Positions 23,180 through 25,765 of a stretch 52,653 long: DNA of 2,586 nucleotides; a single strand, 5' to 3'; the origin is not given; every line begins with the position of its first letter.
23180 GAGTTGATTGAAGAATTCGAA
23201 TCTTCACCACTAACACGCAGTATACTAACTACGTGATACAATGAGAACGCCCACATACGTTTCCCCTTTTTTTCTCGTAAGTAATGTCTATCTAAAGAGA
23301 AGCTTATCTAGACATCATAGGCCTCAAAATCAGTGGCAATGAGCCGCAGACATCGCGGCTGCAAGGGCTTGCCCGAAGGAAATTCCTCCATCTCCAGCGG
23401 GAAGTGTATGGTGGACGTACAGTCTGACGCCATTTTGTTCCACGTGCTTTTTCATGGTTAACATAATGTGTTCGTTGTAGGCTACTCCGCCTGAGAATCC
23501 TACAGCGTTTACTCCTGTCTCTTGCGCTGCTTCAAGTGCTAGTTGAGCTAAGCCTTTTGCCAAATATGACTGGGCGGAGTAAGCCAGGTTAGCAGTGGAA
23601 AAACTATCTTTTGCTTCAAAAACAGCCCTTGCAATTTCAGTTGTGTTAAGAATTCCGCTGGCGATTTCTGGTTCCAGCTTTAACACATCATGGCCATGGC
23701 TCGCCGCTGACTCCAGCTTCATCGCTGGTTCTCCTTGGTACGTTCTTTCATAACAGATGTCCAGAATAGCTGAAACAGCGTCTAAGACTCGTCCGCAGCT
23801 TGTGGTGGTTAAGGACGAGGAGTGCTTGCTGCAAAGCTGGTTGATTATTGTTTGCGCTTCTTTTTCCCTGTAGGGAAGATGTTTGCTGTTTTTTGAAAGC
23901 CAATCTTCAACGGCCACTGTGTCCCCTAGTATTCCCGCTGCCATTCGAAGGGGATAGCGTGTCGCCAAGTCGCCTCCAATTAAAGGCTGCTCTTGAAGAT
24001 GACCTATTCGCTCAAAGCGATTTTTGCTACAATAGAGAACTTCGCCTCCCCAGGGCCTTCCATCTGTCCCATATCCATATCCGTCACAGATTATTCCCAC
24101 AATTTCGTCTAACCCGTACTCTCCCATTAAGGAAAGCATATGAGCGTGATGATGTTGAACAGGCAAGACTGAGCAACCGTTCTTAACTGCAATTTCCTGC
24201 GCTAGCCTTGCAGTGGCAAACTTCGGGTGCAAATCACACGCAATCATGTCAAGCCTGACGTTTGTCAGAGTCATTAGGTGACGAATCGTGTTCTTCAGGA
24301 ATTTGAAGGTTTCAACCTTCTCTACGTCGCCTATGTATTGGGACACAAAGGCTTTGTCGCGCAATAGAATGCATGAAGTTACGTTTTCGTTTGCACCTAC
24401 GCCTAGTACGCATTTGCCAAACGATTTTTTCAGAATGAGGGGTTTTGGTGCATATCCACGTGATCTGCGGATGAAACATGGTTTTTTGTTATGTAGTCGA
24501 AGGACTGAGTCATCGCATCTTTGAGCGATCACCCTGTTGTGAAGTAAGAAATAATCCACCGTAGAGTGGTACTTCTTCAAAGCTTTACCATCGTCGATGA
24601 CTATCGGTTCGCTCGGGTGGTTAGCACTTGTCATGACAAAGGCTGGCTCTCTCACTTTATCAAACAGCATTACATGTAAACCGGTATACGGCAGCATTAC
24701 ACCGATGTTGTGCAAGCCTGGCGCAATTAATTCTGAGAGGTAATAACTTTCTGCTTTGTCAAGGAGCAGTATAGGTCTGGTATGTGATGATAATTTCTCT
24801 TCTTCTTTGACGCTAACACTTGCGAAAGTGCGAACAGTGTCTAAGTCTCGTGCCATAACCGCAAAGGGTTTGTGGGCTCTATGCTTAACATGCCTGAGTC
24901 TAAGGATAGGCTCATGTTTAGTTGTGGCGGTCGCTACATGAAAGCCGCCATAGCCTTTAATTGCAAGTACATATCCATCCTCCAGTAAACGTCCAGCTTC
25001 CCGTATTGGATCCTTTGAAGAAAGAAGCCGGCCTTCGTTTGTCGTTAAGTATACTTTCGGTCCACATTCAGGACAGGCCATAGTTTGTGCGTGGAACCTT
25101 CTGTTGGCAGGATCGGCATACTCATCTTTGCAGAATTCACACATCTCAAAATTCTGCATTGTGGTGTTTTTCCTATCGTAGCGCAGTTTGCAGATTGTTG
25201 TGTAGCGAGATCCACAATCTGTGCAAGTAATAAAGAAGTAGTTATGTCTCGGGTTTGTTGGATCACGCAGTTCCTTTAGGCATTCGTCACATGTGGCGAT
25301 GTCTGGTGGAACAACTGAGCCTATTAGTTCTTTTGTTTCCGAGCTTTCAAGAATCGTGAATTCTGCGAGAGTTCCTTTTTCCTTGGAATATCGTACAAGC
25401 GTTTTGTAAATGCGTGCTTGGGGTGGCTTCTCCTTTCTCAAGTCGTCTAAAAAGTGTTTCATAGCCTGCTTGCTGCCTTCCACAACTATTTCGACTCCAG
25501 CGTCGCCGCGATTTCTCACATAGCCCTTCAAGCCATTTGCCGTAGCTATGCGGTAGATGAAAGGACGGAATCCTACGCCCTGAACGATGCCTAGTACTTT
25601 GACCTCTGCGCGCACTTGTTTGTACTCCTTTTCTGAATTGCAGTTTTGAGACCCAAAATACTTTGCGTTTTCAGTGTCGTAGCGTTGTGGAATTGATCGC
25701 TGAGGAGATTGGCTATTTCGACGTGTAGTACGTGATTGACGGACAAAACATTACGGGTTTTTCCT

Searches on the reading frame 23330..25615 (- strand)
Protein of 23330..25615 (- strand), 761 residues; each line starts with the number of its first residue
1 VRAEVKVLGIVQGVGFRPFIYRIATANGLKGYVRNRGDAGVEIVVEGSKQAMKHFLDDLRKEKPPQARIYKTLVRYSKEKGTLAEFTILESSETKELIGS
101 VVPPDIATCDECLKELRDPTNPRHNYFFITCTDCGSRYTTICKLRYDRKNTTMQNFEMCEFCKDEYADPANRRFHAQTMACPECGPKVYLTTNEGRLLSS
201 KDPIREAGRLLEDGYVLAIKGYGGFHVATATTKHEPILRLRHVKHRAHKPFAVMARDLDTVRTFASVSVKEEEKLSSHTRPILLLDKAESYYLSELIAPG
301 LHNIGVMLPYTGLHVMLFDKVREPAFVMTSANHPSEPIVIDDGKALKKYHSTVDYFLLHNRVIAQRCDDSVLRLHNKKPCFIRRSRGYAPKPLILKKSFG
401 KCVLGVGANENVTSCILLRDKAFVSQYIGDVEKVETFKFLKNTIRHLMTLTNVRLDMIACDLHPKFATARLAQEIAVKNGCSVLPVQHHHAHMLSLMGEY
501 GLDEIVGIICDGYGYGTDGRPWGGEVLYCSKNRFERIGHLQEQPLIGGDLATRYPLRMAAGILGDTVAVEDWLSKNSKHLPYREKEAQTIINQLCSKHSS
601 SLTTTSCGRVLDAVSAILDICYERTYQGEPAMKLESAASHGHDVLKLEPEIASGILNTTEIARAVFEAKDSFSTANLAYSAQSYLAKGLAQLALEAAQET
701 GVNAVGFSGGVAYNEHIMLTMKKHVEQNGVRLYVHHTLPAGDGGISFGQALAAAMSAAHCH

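Call 60: search_protein_families(library=pfam, proteins=[window:23330-25615:-])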
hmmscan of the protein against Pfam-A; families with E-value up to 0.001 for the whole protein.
window:23330-25615:- (761 aa): 6 families
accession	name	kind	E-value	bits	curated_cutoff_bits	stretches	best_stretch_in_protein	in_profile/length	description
PF22521.2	HypF_C_2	-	8.8e-70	235.6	27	1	507-749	1-241/241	Carbamoyltransferase, Kae1-like Domain, second subdomain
PF01300.24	Sua5_yciO_yrdC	-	1e-37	129.8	25.1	1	210-385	2-178/178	Telomere recombination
PF17788.7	HypF_C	-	2.8e-30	105.4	23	1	401-499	4-99/99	HypF Kae1-like domain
PF07503.17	zf-HYPF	-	1.3e-27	95.8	23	2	158-190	1-33/34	HypF finger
PF00708.24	Acylphosphatase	-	6.7e-23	81.2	22.5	1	4-88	2-85/85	Acylphosphatase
PF00814.31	TsaD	-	3.1e-06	27.5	24.8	1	607-734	137-249/264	tRNA N6-adenosine threonylcarbamoyltransferase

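Call 68: find_encoding_contigs(protein=window:23330-25615:-, flank=1000, max_places=10)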
Protein window:23330-25615:- (761 aa): no gene with exactly this product is on record in the collection.

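Call 69: find_encoding_contigs(protein=window:23333-25615:-, flank=1000, max_places=10)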
Protein seq(761 aa) (761 aa): no gene with exactly this product is on record in the collection.
